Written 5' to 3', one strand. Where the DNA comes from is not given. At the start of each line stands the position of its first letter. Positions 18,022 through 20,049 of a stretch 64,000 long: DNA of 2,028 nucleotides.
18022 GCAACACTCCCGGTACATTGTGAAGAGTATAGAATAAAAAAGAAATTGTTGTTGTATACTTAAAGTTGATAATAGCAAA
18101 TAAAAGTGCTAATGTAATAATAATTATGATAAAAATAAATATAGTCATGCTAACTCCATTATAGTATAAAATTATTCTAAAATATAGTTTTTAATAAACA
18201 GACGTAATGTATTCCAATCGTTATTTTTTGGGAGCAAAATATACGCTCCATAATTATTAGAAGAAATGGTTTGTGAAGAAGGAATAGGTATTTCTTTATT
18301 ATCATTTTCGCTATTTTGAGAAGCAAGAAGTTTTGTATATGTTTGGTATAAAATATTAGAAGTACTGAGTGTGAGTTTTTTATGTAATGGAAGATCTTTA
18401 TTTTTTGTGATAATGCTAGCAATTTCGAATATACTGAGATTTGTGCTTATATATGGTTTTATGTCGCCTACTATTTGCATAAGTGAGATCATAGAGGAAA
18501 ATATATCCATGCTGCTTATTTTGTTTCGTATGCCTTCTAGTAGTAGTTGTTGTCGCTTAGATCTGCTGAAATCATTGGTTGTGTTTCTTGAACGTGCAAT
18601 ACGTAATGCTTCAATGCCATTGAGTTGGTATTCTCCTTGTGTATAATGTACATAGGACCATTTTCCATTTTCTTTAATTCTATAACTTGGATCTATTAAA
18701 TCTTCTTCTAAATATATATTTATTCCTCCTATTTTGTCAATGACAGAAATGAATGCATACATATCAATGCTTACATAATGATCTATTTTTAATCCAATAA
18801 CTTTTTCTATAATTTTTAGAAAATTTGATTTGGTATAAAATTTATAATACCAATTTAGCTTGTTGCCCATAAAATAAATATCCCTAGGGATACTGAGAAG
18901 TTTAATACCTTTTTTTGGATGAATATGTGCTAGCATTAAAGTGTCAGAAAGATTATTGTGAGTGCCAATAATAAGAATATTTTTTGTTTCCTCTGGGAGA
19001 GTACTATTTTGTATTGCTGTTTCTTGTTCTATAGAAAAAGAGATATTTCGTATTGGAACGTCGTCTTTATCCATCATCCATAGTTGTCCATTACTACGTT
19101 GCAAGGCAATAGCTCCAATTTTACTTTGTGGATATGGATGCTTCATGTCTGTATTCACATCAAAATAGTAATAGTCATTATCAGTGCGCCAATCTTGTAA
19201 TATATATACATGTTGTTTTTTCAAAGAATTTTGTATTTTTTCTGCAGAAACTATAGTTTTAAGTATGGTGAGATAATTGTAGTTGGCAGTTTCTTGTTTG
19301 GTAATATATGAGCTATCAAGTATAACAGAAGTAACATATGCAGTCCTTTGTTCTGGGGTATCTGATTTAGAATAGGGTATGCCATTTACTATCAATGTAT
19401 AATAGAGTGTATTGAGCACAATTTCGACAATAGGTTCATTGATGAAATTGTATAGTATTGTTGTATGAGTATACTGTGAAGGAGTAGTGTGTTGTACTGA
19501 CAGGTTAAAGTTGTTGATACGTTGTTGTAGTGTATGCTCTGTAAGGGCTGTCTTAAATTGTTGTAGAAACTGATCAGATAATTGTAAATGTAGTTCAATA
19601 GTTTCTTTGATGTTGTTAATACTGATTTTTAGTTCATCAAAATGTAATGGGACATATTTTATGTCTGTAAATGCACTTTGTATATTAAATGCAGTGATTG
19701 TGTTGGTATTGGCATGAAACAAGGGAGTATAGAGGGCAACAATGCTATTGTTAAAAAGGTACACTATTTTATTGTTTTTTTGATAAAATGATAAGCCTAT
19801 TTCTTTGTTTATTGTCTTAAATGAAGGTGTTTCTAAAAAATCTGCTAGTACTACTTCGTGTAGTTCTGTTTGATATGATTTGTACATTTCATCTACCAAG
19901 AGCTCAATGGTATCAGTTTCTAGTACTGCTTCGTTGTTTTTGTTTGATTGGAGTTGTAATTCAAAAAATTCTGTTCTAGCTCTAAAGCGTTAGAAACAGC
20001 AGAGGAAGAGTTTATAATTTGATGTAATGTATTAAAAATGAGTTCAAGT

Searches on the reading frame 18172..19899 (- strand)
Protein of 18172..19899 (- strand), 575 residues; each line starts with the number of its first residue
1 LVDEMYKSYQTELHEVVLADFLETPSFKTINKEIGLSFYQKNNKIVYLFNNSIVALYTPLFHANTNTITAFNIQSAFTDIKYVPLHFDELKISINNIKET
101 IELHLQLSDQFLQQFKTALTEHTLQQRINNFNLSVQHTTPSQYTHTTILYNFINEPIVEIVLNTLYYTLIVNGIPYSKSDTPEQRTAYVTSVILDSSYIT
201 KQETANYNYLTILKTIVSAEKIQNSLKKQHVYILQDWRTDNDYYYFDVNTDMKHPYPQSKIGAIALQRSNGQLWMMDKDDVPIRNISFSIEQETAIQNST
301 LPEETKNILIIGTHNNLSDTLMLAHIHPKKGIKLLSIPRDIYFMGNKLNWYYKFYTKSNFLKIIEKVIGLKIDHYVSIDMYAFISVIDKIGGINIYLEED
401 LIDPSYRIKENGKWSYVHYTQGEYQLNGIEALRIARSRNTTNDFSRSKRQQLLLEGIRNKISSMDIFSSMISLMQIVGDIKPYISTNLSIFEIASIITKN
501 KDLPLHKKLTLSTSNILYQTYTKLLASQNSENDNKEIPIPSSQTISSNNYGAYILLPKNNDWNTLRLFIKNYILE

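Call 80: search_protein_families(library=pfam, proteins=[window:18172-19899:-], max_evalue=0.001)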
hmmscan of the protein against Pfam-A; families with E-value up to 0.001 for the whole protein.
window:18172-19899:- (575 aa): 1 family
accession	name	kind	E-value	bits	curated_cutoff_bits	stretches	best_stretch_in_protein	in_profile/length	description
PF03816.19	LytR_cpsA_psr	-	4.4e-30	105.3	24.6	1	318-462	2-149/150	LytR_cpsA_psr family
